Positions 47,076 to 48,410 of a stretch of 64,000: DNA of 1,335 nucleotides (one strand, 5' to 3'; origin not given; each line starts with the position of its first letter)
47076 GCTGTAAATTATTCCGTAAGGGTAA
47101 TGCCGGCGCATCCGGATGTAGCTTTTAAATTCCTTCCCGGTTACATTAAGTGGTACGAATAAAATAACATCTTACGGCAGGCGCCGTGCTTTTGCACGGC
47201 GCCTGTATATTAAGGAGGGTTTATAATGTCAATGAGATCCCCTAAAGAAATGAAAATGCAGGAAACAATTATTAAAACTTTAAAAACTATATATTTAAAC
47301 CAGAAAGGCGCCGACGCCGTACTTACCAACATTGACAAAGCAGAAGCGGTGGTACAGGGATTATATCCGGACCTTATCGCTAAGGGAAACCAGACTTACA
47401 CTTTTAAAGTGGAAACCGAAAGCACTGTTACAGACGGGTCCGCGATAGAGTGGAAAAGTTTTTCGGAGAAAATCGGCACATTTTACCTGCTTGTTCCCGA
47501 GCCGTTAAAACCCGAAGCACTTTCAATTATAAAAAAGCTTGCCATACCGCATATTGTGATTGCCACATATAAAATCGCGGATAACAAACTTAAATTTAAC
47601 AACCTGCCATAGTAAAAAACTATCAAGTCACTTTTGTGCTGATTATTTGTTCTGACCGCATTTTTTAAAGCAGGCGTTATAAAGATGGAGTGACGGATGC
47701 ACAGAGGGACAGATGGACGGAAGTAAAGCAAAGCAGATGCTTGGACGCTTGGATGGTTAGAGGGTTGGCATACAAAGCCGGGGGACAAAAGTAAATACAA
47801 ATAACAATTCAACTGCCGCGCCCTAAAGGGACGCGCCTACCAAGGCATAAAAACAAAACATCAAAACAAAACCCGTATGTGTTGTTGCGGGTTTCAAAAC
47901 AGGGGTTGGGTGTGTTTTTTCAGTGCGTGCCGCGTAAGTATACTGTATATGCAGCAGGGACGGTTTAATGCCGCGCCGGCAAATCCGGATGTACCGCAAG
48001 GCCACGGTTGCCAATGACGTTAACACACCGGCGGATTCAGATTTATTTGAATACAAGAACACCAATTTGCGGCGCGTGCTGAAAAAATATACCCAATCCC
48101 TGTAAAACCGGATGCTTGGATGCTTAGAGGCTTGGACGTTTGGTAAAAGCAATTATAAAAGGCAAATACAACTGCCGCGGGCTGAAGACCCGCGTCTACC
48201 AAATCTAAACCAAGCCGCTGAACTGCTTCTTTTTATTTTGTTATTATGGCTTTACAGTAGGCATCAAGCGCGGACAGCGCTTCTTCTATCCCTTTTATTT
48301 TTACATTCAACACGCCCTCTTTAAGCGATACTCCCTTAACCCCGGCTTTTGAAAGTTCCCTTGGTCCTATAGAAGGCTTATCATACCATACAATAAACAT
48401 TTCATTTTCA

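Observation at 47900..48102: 203-bp element with 33-bp terminal inverted repeats, present three times (one solo, two in tandem): MITE-like or structured-RNA family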

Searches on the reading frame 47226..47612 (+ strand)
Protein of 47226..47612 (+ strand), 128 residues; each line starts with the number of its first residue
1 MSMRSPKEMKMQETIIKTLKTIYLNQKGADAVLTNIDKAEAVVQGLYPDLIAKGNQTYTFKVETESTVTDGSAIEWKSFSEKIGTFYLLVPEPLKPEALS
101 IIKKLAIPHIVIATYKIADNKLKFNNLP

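Call 14: find_encoding_contigs(protein=window:47226-47612:+, flank=3000, max_places=10)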
Protein window:47226-47612:+ (128 aa): 1 contig read that carries it; 1 place shown.
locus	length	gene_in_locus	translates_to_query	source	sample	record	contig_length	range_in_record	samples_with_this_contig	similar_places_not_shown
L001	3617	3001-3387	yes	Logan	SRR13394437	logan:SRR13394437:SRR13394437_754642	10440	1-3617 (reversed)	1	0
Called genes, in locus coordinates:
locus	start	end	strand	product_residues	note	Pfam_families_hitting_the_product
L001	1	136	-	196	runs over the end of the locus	PF07638:Sigma70_ECF (weak), PF04542:Sigma70_r2, PF08281:Sigma70_r4_2, PF04545:Sigma70_r4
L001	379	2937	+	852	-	PF11897:DUF3417, PF00343:Phosphorylase, PF28476:GlgP_C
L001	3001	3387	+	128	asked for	-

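Call 46: search_protein_families(library=pfam, proteins=[window:47226-47612:+], max_evalue=0.01)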
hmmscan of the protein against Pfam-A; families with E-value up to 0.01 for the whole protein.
window:47226-47612:+ (128 aa): 0 families

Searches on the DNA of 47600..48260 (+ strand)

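Call 7: search_rna_families(source=window, start=47600, end=48260, threshold=evalue, max_evalue=10, show_alignments=3)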
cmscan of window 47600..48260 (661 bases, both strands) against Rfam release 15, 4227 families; matches with E-value up to 10: 1.
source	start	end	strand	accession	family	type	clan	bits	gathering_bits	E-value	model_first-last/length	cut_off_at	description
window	48131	48216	-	RF01479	rli48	Gene; sRNA;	-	16.9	100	4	1-149/149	no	Listeria sRNA rli48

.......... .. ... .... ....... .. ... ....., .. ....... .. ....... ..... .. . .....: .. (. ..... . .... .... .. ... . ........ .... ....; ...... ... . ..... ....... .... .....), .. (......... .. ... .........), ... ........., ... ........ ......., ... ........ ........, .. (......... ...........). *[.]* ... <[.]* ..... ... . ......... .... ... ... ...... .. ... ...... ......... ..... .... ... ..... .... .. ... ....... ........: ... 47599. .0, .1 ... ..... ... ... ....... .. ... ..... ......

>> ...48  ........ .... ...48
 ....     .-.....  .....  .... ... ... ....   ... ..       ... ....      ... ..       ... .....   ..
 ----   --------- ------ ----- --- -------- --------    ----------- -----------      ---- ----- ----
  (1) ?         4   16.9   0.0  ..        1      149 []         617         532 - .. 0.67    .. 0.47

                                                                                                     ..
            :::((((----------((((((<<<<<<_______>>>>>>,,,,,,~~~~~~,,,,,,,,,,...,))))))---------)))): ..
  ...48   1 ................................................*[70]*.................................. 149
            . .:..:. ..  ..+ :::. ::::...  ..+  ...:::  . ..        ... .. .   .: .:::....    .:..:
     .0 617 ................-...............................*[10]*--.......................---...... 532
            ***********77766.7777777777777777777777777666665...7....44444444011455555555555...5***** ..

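Call 76: search_dna_similar(query=window:47640-48230:+, collection=plasmids, mode=distant, max_rows=5)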
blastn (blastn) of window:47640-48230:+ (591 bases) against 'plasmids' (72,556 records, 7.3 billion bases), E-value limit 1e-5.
No match.

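Call 77: search_dna_similar(query=window:47640-48230:+, collection=phages, mode=distant, max_rows=5)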
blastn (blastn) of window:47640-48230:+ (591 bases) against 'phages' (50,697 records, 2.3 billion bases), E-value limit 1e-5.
No match.
